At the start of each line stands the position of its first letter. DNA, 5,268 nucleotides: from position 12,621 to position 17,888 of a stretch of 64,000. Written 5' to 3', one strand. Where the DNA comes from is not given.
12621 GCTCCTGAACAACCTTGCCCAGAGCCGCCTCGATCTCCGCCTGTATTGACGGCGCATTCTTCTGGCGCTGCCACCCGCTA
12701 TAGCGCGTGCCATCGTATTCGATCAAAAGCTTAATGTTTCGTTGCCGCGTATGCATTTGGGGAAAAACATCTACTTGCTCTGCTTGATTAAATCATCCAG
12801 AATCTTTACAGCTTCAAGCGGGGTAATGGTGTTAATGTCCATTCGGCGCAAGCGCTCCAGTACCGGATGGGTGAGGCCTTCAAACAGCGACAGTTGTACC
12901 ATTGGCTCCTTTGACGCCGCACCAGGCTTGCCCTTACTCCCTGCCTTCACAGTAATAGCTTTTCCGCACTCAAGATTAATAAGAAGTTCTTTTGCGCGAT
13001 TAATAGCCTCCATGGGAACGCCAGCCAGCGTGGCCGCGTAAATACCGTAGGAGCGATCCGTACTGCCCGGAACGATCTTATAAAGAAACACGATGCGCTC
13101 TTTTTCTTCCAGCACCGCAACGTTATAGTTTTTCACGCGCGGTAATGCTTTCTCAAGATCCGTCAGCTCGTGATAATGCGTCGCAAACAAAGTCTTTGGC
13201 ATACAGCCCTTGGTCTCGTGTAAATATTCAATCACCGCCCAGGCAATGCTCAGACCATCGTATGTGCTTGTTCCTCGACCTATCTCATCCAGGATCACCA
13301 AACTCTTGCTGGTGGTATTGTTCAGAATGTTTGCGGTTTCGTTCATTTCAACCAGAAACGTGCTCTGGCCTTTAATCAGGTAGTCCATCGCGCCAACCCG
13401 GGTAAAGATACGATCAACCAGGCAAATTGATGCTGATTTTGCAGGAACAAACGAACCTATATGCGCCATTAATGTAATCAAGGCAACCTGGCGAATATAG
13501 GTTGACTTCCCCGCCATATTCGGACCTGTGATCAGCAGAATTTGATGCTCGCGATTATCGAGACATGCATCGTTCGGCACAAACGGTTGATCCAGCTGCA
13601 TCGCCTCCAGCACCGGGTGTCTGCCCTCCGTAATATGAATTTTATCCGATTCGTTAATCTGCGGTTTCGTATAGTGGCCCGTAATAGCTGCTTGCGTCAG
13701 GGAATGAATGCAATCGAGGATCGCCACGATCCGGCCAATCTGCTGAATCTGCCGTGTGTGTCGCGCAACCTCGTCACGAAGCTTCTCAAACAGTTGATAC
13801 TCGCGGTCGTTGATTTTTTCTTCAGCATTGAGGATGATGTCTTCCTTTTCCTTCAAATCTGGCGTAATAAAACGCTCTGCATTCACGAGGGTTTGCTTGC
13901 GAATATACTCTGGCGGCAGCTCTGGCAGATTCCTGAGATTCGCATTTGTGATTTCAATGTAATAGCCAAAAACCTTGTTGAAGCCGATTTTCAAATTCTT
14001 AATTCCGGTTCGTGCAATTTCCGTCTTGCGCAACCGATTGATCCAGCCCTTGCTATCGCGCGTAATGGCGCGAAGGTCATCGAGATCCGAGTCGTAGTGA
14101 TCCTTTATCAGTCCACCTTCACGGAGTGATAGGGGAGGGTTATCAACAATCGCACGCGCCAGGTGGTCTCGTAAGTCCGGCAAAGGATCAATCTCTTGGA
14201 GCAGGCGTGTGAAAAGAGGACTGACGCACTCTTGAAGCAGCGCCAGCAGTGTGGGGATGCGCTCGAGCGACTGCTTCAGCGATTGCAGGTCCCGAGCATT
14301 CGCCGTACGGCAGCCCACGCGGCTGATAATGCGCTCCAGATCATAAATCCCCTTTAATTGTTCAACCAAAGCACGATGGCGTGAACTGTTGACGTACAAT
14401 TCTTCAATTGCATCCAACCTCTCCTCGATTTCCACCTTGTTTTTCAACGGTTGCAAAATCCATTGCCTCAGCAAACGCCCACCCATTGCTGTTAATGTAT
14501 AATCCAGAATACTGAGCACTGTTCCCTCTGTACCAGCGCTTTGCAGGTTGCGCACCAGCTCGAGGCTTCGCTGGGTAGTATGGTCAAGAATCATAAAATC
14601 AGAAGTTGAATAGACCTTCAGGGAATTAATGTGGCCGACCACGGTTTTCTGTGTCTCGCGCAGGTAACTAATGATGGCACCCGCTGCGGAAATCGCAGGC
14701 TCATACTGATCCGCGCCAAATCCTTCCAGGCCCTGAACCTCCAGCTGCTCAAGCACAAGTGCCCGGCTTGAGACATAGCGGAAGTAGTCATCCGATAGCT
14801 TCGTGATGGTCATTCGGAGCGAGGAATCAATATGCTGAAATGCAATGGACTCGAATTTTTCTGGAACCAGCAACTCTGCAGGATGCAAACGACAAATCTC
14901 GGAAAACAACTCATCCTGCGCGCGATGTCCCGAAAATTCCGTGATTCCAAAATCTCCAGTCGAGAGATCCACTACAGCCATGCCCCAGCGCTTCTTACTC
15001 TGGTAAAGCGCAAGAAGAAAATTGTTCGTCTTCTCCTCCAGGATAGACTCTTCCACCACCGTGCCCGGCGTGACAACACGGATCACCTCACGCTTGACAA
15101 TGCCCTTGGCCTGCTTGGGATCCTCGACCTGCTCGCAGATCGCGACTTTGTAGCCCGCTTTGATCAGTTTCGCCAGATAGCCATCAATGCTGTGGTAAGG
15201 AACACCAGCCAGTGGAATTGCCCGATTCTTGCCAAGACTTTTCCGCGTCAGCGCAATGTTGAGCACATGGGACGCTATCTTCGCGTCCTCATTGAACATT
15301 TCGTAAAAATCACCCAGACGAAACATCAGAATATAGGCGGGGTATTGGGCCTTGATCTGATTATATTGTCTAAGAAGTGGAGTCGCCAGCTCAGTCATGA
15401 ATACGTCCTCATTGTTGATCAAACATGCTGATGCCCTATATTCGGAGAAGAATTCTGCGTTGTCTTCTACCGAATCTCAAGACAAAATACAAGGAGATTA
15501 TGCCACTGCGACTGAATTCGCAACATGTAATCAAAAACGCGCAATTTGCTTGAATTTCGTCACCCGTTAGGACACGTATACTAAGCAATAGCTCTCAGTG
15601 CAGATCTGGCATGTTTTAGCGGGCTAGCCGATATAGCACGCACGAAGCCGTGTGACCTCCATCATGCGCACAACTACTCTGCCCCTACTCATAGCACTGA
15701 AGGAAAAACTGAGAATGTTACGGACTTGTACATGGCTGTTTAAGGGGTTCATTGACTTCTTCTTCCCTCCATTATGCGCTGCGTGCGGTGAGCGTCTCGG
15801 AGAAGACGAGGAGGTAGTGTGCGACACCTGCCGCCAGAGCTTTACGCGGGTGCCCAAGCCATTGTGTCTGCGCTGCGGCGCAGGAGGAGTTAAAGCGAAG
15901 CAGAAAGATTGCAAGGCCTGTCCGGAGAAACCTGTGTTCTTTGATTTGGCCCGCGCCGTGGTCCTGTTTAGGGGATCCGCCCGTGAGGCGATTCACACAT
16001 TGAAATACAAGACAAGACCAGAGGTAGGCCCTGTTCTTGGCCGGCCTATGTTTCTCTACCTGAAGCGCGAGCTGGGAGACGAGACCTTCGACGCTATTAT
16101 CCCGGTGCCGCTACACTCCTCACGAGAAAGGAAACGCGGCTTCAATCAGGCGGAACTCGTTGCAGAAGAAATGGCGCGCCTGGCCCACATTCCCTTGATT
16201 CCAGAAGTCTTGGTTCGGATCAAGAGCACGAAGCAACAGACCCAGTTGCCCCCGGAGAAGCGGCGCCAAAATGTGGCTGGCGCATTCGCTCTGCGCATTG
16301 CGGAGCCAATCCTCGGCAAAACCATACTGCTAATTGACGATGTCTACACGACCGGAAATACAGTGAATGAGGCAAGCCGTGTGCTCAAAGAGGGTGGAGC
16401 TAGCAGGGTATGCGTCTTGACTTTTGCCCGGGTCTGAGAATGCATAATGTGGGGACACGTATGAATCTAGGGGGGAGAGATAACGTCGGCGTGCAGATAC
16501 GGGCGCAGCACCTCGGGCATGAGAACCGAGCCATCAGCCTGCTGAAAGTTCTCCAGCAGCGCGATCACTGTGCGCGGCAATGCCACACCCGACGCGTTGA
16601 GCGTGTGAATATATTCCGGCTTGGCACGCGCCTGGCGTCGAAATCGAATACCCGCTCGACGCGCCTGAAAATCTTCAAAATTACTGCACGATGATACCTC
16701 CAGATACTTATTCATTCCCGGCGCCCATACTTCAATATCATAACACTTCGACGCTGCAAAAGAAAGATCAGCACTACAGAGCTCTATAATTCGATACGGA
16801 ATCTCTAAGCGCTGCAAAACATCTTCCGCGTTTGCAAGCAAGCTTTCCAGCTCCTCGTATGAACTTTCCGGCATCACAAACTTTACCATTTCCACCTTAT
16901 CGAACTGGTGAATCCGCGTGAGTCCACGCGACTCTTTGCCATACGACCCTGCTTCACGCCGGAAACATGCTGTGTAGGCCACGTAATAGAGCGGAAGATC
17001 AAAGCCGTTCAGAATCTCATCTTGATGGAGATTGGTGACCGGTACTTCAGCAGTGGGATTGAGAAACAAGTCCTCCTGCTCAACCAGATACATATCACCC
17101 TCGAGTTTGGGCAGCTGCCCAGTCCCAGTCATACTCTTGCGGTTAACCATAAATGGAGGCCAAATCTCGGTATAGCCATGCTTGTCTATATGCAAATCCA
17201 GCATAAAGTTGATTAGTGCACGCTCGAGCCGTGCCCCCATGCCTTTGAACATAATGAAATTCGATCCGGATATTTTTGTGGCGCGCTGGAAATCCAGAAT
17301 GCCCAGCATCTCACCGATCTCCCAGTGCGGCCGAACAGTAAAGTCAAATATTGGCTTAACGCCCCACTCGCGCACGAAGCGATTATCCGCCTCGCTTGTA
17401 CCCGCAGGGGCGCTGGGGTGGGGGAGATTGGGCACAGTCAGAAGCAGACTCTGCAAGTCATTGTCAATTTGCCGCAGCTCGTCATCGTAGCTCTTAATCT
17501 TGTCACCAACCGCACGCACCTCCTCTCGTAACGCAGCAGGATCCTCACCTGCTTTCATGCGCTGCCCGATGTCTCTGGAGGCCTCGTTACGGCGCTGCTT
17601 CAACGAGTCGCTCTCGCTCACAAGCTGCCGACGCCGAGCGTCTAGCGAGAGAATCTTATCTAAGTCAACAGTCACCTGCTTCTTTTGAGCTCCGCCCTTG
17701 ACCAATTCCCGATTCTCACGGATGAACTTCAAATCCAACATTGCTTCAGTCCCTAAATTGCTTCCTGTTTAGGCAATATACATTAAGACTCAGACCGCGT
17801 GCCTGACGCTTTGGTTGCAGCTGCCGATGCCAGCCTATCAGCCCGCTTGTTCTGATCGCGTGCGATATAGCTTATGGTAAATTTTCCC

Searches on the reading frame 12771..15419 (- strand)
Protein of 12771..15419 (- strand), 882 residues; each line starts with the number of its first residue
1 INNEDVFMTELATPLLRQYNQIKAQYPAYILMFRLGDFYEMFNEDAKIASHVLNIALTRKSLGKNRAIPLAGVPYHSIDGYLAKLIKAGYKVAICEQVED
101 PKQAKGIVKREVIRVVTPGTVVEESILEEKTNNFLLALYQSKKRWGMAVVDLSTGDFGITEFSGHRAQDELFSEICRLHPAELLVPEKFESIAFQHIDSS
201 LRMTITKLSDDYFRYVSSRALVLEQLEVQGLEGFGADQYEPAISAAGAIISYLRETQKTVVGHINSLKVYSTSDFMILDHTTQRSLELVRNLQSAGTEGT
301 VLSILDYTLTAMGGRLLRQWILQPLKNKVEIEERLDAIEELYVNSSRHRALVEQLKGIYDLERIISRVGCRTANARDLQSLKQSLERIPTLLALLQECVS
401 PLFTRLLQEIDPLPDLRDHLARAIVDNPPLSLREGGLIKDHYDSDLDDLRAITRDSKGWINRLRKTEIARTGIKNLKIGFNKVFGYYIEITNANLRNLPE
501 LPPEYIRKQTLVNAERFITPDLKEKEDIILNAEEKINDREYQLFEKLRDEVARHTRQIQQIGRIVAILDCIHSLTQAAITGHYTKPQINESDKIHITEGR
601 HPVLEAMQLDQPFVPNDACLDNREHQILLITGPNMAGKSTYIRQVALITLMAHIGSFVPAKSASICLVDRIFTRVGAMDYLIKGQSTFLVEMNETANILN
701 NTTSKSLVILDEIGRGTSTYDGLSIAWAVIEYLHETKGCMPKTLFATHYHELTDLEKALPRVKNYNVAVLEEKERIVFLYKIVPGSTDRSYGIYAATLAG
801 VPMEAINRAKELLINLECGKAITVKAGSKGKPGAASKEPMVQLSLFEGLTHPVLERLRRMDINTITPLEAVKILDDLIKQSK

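Call 71: search_protein_families(library=pfam, proteins=[window:12771-15419:-], max_evalue=0.001)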
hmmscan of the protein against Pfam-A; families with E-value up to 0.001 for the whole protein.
window:12771-15419:- (882 aa): 6 families
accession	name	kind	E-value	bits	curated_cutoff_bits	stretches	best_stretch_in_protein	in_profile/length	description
PF00488.27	MutS_V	-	3.5e-84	281.9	30.2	1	629-817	2-188/188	MutS domain V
PF05192.23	MutS_III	-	1.3e-52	179.5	34.1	1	281-574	1-193/194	MutS domain III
PF01624.25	MutS_I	-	8.2e-44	148.9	20.6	1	13-124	1-112/113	MutS domain I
PF05188.22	MutS_II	-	2.3e-29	102.9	25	1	133-264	1-132/133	MutS domain II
PF05190.23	MutS_IV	-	1.1e-27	96.6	22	1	442-535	2-92/92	MutS family domain IV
PF03215.21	Rad17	-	0.00097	19.6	23.8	0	619-649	39-69/186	Rad17 P-loop domain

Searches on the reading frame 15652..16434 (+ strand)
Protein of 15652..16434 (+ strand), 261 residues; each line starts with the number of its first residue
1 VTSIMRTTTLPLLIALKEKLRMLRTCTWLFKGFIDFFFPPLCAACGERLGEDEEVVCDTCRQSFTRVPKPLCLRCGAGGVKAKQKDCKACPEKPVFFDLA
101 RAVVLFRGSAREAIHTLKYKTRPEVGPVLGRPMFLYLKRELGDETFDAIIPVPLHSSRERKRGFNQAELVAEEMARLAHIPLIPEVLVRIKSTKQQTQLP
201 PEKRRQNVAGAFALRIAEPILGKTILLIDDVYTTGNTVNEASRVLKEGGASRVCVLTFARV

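Call 71: search_protein_families(library=pfam, proteins=[window:15652-16434:+], max_evalue=0.001)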
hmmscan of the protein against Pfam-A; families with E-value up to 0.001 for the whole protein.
window:15652-16434:+ (261 aa): 2 families
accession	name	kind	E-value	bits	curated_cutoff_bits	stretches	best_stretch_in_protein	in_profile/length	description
PF18912.6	DZR_2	-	4e-10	39.8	27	1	34-90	2-55/56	Double zinc ribbon domain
PF00156.33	Pribosyltran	-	1.5e-08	34.5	26.3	1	169-258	42-123/158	Phosphoribosyl transferase domain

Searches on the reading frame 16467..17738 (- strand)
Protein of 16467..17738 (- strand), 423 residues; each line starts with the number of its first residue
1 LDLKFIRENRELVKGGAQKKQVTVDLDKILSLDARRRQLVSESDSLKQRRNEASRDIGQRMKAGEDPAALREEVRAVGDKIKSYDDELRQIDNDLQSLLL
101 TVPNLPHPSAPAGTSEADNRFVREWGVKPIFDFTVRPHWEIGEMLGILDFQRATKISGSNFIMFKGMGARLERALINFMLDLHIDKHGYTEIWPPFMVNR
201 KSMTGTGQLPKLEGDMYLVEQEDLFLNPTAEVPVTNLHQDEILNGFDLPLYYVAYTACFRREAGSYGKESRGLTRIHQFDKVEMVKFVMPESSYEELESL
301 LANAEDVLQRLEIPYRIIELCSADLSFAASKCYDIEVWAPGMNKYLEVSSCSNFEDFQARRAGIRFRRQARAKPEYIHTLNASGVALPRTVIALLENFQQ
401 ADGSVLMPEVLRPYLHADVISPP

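Call 71: search_protein_families(library=pfam, proteins=[window:16467-17738:-], max_evalue=0.001)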
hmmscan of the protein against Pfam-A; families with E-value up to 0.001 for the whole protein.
window:16467-17738:- (423 aa): 2 families
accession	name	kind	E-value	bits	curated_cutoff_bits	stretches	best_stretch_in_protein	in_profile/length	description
PF00587.30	tRNA-synt_2b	-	6.1e-40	137.6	29.3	1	219-398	3-179/179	tRNA synthetase class II core domain (G, H, P, S and T)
PF02403.27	Seryl_tRNA_N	-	1.1e-28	100.1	28.2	1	1-106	2-108/108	Seryl-tRNA synthetase N-terminal domain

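Call 72: list_cluster_members(proteins=[window:16467-17738:-, window:40686-41786:+, window:24568-26169:+, window:22681-23529:+])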
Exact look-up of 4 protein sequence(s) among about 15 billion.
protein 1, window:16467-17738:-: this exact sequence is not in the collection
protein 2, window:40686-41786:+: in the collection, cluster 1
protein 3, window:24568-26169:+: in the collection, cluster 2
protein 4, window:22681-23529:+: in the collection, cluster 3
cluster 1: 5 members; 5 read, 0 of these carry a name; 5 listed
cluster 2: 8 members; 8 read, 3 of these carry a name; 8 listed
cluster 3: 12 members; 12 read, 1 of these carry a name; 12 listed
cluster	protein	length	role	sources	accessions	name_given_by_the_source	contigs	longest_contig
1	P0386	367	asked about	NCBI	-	-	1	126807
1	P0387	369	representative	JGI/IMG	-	-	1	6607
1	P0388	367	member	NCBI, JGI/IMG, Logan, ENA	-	-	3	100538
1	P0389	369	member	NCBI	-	-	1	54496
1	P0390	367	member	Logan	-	-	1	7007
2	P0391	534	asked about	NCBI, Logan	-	-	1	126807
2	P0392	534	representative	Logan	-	-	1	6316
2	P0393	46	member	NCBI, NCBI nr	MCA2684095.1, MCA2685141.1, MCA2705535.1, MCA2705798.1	MAG: hypothetical protein IM504_13310, partial [Microcystis sp. M038S2] | hypothetical protein [Microcystis sp. M046S2]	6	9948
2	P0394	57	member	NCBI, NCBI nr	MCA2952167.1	MAG: hypothetical protein IM329_12310, partial [Microcystis sp. M112S1] | hypothetical protein [Microcystis sp. M112S1]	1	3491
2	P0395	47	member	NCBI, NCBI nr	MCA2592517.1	MAG: hypothetical protein IM509_17830, partial [Microcystis sp. M31BS1] | hypothetical protein [Microcystis sp. M31BS1]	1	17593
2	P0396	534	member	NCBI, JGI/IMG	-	-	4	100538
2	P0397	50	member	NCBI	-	-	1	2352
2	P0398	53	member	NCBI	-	-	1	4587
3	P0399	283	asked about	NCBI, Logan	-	-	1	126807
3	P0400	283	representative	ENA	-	-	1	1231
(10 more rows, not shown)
